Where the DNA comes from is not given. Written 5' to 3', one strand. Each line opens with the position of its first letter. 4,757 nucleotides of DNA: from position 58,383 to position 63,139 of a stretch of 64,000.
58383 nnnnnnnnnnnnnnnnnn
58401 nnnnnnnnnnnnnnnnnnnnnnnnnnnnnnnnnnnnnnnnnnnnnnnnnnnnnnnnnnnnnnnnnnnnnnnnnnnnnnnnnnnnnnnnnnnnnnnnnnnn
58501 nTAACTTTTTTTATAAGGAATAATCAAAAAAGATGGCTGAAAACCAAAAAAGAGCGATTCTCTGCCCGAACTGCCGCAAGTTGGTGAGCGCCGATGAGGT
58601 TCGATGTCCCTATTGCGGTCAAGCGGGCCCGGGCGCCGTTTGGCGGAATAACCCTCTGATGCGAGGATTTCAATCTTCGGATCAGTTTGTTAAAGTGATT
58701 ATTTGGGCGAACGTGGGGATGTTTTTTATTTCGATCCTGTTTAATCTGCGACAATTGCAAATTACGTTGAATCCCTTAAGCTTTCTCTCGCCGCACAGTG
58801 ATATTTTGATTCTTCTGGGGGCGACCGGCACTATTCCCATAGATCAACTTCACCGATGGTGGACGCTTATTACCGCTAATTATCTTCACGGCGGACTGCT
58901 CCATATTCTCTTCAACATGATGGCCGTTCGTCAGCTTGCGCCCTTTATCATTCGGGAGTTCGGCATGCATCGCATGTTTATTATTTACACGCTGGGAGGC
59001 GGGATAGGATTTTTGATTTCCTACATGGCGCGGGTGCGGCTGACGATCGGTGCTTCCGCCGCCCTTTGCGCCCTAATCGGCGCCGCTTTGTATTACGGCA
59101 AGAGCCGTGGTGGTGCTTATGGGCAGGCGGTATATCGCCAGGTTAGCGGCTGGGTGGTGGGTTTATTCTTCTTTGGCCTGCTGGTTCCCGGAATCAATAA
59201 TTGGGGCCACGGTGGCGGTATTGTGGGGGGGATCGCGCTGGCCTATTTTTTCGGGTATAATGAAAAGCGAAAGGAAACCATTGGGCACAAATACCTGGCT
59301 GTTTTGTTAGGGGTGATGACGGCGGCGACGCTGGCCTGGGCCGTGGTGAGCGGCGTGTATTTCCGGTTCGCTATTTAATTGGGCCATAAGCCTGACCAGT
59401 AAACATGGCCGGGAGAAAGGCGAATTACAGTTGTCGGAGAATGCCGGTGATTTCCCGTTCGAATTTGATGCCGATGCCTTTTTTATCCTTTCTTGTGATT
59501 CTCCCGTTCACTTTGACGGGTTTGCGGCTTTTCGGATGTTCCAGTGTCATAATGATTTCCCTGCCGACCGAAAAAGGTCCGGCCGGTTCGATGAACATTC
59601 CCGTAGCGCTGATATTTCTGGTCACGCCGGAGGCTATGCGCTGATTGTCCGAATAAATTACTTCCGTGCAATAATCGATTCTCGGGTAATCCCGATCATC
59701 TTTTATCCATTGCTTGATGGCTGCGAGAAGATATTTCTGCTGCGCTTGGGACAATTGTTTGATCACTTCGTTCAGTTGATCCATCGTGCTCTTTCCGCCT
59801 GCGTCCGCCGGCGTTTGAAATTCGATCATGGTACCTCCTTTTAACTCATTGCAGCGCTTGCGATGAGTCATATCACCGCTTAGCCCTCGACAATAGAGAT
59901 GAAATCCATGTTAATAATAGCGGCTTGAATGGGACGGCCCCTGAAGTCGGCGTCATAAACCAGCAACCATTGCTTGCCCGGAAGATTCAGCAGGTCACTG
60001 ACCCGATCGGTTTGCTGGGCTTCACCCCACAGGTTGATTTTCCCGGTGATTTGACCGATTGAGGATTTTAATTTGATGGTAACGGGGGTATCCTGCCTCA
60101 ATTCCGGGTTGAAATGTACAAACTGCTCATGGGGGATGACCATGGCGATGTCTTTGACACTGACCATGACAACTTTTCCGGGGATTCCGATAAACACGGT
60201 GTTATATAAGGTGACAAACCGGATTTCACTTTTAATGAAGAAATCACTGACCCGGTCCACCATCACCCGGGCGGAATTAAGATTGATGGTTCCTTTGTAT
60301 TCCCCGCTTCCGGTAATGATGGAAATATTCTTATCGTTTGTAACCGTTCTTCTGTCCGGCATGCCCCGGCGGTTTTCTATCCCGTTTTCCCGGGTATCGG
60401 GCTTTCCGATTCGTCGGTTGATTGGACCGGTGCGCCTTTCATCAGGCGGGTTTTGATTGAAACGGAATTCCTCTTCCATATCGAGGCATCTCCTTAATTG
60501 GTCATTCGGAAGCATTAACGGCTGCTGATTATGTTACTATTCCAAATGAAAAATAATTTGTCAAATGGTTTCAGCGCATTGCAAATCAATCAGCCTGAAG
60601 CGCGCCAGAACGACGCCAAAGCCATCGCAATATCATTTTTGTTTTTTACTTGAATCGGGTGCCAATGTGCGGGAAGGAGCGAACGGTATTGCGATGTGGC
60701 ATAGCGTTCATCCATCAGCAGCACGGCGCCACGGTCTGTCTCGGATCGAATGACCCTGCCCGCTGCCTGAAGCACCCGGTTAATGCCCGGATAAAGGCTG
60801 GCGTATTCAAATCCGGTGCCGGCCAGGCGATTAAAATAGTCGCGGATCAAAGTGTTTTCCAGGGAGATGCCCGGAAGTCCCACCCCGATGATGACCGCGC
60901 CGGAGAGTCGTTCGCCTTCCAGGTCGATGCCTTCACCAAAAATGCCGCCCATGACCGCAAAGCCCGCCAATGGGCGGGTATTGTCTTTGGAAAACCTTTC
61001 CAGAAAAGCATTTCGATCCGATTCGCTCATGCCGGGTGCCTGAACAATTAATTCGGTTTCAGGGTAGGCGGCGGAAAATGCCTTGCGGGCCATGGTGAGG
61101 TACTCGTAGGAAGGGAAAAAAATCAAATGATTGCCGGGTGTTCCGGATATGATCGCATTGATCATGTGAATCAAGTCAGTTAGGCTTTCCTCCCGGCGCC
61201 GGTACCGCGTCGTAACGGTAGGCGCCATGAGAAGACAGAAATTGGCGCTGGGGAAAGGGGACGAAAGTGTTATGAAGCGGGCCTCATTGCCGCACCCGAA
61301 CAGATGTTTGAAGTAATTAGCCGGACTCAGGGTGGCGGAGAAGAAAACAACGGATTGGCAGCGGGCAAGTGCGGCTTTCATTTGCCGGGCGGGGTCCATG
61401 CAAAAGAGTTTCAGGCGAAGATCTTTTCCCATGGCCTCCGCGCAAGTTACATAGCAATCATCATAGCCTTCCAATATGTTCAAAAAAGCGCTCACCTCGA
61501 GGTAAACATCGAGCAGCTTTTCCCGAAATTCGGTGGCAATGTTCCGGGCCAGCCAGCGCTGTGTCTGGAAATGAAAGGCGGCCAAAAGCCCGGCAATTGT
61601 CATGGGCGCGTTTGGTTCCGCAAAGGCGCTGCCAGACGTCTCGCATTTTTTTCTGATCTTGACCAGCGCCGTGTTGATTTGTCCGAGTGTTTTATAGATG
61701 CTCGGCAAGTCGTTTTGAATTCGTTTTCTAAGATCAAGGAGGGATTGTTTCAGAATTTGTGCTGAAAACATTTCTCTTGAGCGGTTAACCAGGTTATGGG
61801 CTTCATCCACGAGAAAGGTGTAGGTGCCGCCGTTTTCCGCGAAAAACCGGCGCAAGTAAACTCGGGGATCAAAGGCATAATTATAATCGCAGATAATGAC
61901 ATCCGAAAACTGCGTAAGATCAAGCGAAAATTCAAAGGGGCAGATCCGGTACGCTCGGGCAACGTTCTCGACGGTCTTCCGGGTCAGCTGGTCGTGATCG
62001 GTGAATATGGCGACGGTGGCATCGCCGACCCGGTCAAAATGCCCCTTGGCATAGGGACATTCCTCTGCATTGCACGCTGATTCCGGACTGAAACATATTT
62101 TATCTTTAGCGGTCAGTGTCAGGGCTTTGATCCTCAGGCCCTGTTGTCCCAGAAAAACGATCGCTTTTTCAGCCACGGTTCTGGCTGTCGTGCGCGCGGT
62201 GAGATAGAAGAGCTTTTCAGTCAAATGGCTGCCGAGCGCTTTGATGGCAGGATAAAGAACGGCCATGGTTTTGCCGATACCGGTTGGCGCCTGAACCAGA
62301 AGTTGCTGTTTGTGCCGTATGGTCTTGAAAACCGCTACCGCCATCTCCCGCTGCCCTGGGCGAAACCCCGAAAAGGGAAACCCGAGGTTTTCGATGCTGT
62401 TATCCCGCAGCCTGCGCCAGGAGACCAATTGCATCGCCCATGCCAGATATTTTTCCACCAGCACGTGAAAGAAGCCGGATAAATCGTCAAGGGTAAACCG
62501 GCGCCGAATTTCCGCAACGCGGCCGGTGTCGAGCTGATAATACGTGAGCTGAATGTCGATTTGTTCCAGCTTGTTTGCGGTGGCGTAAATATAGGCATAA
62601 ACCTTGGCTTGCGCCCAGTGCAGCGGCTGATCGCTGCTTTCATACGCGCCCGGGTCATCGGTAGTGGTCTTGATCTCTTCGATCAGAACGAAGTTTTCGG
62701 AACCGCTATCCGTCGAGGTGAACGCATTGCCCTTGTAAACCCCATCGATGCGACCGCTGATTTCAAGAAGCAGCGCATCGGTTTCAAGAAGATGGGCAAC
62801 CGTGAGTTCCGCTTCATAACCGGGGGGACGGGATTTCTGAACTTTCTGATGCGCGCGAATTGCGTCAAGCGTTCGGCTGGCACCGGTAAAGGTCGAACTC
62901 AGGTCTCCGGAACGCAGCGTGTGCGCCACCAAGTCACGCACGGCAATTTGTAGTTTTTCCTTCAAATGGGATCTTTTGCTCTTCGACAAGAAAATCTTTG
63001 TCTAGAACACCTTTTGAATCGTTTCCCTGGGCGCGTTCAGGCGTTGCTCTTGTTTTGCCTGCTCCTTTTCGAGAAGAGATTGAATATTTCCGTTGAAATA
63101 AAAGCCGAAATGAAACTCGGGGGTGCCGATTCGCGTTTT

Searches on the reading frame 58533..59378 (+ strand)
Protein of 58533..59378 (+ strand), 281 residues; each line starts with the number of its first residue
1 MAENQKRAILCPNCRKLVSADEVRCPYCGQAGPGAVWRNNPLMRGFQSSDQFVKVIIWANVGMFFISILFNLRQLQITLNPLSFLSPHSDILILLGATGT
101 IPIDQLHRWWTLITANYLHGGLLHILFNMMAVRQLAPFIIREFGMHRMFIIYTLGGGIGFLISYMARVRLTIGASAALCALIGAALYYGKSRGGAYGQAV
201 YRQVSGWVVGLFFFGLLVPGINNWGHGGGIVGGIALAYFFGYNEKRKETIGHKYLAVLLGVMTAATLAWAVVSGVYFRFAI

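Call 62: search_protein_families(library=pfam, proteins=[window:58533-59378:+], max_evalue=0.00001)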
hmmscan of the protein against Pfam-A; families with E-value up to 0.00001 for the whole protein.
window:58533-59378:+ (281 aa): 1 family
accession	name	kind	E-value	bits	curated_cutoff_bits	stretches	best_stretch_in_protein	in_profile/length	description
PF01694.28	Rhomboid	-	3.3e-21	76.4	22.6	1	107-241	2-141/143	Rhomboid domain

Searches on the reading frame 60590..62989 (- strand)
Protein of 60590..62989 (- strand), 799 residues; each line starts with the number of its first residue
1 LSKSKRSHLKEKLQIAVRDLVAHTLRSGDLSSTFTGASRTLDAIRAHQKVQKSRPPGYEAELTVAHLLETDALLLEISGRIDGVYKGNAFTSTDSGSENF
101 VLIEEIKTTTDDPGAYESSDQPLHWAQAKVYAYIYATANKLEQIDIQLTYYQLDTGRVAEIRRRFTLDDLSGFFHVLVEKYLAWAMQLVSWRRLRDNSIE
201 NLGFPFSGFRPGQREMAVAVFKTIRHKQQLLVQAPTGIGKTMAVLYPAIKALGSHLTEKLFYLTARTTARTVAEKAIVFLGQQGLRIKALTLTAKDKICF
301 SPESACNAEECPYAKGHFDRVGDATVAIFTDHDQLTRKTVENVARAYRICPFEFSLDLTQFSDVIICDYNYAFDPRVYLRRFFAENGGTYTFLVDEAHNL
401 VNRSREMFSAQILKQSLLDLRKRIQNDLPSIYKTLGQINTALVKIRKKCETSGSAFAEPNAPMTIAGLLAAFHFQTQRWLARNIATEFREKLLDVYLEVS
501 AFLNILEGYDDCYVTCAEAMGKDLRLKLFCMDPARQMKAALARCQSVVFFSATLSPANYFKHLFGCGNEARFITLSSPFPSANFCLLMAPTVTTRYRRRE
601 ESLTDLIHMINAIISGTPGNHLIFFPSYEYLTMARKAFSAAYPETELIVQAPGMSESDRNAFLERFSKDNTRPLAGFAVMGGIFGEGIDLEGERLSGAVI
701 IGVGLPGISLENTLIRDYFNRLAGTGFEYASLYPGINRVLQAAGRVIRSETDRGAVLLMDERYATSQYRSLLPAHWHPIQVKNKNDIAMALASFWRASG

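Call 62: search_protein_families(library=pfam, proteins=[window:60590-62989:-], max_evalue=0.00001)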
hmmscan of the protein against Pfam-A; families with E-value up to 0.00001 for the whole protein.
window:60590-62989:- (799 aa): 4 families
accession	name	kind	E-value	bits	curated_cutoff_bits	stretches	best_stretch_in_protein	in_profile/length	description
PF13307.12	Helicase_C_2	-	8.7e-41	140.2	25.3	1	612-778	3-169/170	Helicase C-terminal domain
PF06733.21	DEAD_2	-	1e-11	45.2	21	1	292-417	51-172/172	DEAD_2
PF00270.35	DEAD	-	7.3e-08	32.8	26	1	219-288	6-77/167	DEAD/DEAH box helicase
PF06777.17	HBB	-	1.2e-07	32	30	1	503-597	99-189/190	Helical and beta-bridge domain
